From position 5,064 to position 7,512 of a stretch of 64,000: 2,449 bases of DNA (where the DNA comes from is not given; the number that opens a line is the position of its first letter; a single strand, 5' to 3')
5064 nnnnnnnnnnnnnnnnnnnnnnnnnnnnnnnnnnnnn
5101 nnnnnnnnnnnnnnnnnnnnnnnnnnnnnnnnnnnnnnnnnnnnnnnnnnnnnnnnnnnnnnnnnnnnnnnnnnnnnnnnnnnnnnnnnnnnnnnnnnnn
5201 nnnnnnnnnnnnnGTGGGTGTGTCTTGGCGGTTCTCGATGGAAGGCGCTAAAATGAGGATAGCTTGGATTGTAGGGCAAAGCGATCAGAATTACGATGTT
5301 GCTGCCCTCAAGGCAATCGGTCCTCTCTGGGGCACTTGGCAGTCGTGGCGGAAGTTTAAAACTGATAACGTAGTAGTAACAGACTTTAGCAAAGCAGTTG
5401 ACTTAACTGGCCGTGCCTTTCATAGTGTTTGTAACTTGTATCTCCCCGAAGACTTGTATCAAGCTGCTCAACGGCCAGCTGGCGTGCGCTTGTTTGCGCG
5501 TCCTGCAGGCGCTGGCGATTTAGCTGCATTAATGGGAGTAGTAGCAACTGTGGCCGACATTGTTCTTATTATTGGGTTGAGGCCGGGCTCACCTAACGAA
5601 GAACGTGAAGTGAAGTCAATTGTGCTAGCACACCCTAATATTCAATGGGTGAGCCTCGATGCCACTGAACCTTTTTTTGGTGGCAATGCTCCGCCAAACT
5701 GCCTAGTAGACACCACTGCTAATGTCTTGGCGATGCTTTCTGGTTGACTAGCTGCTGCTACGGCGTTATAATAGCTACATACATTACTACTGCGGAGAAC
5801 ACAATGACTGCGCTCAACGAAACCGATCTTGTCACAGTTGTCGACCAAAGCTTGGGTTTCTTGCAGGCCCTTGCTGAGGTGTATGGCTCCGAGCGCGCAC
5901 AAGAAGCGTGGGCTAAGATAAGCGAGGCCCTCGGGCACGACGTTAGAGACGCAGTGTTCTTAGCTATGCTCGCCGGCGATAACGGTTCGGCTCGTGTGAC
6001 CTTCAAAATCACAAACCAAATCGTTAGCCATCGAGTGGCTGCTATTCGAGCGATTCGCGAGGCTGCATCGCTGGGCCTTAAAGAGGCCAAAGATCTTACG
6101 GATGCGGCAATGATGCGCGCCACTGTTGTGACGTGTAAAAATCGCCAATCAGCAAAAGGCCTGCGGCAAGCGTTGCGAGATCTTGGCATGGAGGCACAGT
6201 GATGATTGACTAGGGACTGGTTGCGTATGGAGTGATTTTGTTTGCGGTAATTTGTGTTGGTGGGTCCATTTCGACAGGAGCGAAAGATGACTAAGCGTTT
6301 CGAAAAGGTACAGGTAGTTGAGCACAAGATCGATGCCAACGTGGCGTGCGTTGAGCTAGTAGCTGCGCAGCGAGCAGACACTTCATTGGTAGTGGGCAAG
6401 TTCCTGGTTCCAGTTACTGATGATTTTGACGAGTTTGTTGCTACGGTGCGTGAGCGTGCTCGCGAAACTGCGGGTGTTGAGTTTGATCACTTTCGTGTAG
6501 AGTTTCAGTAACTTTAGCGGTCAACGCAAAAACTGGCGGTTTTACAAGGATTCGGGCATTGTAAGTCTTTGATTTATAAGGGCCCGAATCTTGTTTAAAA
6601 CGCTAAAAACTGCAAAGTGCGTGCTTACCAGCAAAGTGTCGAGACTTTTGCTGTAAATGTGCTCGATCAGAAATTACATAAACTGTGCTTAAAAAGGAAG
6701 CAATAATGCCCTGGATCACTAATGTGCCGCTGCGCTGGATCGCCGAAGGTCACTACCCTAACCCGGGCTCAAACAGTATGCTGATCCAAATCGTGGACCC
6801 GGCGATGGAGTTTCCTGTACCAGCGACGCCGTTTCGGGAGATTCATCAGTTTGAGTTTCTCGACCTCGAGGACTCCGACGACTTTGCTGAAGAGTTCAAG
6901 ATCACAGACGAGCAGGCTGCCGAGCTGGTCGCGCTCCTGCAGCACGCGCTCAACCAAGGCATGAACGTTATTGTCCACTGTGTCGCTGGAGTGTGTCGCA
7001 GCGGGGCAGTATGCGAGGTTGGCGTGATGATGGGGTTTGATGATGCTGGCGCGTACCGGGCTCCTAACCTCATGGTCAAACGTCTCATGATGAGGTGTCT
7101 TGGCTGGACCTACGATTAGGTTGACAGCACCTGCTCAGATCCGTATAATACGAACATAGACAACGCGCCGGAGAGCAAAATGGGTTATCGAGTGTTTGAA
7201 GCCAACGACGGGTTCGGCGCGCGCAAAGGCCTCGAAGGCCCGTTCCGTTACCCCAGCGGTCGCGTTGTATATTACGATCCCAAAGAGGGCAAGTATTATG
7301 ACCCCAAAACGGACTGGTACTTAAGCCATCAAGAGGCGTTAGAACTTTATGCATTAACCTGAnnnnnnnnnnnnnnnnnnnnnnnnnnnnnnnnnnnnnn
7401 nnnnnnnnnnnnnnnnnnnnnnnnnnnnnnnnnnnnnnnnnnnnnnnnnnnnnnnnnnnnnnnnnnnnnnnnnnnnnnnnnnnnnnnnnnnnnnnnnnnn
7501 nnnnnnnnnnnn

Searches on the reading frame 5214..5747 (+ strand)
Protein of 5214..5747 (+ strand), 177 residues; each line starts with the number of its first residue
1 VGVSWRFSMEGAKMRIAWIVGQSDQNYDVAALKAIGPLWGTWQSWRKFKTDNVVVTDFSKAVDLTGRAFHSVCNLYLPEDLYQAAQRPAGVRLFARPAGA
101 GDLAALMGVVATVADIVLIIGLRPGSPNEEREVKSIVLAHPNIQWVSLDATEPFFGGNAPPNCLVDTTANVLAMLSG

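Call 67: search_protein_families(library=pfam, max_evalue=1, proteins=[window:5214-5747:+])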
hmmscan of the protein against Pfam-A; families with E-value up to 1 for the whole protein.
window:5214-5747:+ (177 aa): 1 family
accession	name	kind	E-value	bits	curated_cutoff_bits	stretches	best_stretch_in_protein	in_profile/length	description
PF07215.16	DUF1419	-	0.19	12.3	23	1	26-75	53-103/112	Protein of unknown function (DUF1419)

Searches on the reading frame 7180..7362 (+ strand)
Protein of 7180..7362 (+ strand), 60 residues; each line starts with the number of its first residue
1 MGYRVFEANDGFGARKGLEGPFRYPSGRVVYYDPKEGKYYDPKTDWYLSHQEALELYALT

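Call 44: search_protein_families(library=pfam, max_evalue=0.01, proteins=[window:7180-7362:+])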
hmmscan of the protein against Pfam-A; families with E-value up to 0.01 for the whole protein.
window:7180-7362:+ (60 aa): 1 family
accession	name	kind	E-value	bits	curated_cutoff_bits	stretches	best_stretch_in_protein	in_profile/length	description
PF17780.6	OCRE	-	9.2e-05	22.8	24.7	1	31-49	14-32/52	OCRE domain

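Call 73: search_protein_families(library=phrogs, max_evalue=0.01, proteins=[window:7180-7362:+])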
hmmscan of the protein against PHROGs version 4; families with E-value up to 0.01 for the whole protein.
window:7180-7362:+ (60 aa): 1 family
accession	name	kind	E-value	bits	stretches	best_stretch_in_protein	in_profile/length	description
phrog_13298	-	unknown function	3e-10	41.3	1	15-52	42-79/83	-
